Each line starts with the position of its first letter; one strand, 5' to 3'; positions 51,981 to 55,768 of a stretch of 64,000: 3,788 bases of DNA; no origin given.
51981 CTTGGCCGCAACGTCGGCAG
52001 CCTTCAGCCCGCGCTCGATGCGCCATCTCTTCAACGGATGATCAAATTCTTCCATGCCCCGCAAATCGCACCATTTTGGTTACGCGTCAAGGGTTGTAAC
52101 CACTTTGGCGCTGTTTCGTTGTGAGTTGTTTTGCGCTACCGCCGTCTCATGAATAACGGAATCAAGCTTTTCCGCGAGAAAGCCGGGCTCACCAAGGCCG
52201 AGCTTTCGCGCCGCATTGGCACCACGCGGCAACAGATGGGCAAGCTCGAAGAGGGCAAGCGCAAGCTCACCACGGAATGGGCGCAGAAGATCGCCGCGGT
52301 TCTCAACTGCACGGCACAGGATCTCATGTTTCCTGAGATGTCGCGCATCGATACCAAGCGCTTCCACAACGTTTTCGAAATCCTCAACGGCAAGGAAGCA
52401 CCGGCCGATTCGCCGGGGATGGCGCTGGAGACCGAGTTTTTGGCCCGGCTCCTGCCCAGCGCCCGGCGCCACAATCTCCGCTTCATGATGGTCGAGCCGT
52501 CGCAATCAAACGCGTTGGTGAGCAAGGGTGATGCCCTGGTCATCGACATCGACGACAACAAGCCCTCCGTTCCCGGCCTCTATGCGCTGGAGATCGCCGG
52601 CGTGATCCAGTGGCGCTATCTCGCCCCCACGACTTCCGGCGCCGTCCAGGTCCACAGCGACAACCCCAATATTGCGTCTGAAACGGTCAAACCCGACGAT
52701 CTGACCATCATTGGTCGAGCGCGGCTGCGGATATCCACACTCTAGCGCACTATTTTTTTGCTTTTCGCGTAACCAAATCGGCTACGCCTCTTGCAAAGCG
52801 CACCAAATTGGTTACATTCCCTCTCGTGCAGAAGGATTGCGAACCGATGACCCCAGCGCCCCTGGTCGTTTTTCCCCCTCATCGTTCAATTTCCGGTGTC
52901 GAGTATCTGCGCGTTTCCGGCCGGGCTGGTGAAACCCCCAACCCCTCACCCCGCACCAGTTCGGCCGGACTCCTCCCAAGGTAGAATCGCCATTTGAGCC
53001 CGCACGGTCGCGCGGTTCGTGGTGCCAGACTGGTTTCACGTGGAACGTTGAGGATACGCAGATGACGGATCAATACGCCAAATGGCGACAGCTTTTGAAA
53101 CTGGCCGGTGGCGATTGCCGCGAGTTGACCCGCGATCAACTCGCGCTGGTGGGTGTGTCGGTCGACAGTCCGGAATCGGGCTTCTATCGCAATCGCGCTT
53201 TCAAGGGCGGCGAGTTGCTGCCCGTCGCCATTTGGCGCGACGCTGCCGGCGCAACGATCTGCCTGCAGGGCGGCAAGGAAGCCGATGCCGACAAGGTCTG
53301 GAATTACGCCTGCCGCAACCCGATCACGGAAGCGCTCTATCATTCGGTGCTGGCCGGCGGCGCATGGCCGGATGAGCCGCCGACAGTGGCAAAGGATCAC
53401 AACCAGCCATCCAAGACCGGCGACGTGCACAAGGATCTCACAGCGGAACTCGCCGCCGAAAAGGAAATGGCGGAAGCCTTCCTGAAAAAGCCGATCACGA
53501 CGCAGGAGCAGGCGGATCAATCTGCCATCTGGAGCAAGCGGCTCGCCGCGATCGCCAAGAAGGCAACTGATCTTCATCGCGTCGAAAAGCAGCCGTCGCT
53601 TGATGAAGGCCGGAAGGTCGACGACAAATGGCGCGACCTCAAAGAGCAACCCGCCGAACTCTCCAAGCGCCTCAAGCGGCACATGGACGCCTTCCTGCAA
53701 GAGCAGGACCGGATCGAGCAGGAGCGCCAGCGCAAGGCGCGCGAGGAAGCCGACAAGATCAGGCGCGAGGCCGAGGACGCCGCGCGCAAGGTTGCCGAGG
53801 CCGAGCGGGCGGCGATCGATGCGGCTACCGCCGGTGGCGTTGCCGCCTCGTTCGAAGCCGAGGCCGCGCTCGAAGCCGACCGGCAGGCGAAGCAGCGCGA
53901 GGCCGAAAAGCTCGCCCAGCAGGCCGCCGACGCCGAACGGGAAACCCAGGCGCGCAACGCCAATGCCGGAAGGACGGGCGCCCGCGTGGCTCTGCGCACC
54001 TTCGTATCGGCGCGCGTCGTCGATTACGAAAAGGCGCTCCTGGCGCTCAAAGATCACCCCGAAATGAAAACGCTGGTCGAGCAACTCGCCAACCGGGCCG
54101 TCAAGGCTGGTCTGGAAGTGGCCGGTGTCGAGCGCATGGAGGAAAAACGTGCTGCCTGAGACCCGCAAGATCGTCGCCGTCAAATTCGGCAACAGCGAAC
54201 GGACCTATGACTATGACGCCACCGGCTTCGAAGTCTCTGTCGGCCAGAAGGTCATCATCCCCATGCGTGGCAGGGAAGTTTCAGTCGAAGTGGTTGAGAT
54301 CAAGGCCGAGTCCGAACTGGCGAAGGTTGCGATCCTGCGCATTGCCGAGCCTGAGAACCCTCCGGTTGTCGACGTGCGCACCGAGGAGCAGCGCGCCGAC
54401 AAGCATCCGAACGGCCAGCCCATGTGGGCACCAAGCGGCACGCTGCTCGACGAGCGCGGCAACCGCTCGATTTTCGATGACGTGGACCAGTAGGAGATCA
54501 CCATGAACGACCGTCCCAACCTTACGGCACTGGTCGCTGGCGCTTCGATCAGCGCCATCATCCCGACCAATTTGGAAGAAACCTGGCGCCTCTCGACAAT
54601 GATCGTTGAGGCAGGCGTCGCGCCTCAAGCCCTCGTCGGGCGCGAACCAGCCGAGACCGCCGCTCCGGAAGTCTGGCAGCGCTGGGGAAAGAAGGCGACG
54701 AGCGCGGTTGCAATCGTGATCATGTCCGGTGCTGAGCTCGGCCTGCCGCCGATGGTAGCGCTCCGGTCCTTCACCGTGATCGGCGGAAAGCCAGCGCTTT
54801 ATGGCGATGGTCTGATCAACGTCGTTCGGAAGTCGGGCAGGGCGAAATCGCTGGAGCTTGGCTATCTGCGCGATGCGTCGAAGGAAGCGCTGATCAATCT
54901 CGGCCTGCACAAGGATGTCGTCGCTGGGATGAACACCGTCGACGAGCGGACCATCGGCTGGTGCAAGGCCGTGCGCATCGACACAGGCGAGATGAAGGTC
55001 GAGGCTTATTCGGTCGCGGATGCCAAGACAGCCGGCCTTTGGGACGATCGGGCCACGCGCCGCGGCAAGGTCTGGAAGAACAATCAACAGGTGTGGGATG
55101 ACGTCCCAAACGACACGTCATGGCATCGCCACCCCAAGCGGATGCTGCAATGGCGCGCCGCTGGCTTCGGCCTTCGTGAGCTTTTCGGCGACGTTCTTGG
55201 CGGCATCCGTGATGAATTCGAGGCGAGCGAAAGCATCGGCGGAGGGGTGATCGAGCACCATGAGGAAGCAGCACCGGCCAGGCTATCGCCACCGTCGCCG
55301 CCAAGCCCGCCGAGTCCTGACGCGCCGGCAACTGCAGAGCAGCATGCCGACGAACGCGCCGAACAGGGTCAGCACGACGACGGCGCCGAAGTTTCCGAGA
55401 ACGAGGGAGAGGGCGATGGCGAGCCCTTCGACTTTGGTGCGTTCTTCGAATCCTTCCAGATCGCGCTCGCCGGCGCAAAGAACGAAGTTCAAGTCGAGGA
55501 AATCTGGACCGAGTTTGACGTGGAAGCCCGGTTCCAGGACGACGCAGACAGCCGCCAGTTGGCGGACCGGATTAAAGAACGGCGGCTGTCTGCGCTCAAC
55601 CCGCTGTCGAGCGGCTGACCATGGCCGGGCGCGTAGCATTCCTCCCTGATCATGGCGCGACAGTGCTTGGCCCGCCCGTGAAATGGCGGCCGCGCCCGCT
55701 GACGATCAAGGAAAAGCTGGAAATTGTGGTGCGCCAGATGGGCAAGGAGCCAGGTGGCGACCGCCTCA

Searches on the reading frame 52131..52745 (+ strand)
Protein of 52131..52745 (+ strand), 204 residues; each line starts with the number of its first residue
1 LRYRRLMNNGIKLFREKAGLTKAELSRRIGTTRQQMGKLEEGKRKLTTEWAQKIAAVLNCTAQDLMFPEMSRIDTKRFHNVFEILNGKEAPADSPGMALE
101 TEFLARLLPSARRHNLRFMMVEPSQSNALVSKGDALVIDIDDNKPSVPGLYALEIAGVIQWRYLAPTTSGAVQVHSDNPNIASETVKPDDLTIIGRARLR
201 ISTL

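Call 25: search_protein_families(library=pfam, proteins=[window:52131-52745:+], max_evalue=0.001)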
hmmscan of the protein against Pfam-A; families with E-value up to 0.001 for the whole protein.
window:52131-52745:+ (204 aa): 5 families
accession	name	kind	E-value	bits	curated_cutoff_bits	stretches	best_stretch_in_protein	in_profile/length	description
PF01381.28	HTH_3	-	4.8e-11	43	23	1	11-65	1-55/55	Helix-turn-helix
PF13443.12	HTH_26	-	4e-08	33.8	22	1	15-66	6-58/63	Cro/C1-type HTH DNA-binding domain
PF13560.12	HTH_31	-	1.1e-07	32.5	27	1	12-62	7-58/64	Helix-turn-helix domain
PF12844.13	HTH_19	-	4.1e-06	27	30.2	1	11-66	4-59/64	Helix-turn-helix domain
PF00717.28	Peptidase_S24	-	0.00057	20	23.3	1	128-197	47-115/116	Peptidase S24-like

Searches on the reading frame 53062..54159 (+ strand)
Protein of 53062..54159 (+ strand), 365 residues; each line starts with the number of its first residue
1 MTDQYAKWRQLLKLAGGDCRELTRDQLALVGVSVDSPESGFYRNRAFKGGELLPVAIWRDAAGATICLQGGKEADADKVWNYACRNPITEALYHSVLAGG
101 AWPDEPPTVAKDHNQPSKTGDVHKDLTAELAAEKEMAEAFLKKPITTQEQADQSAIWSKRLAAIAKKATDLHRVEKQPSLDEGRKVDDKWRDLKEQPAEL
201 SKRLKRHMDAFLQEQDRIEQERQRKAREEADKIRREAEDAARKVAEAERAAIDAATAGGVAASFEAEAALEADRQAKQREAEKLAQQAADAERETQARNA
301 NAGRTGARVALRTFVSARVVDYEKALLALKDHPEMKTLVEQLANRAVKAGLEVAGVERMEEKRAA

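Call 97: search_protein_families(library=phrogs, proteins=[window:53062-54159:+], max_evalue=0.00001)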
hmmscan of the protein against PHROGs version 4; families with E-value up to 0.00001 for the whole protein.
window:53062-54159:+ (365 aa): 1 family
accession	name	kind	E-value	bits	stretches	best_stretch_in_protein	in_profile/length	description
phrog_10477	-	DNA, RNA and nucleotide metabolism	2.5e-14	54.8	1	107-365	5-243/243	exonuclease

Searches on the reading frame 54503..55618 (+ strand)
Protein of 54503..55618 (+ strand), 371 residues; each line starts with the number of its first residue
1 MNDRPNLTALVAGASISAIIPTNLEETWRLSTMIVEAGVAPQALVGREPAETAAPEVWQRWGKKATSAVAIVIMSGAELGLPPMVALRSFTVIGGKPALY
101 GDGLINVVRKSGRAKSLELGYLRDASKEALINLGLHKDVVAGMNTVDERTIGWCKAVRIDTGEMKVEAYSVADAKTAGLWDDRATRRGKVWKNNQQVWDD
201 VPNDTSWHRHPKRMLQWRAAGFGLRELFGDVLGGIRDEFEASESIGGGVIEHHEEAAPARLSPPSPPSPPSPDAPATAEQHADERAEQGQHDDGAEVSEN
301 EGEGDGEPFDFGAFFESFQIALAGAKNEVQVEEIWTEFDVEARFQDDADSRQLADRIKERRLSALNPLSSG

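Call 97: search_protein_families(library=phrogs, proteins=[window:54503-55618:+], max_evalue=0.00001)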
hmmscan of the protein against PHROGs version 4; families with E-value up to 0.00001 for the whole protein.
window:54503-55618:+ (371 aa): 2 families
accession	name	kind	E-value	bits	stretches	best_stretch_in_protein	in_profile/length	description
phrog_561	-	DNA, RNA and nucleotide metabolism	7.3e-17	62.9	1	16-288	294-525/633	RecT-like ssDNA annealing protein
phrog_4171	-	DNA, RNA and nucleotide metabolism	3.3e-10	41.2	1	28-364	44-311/392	RecT-like ssDNA annealing protein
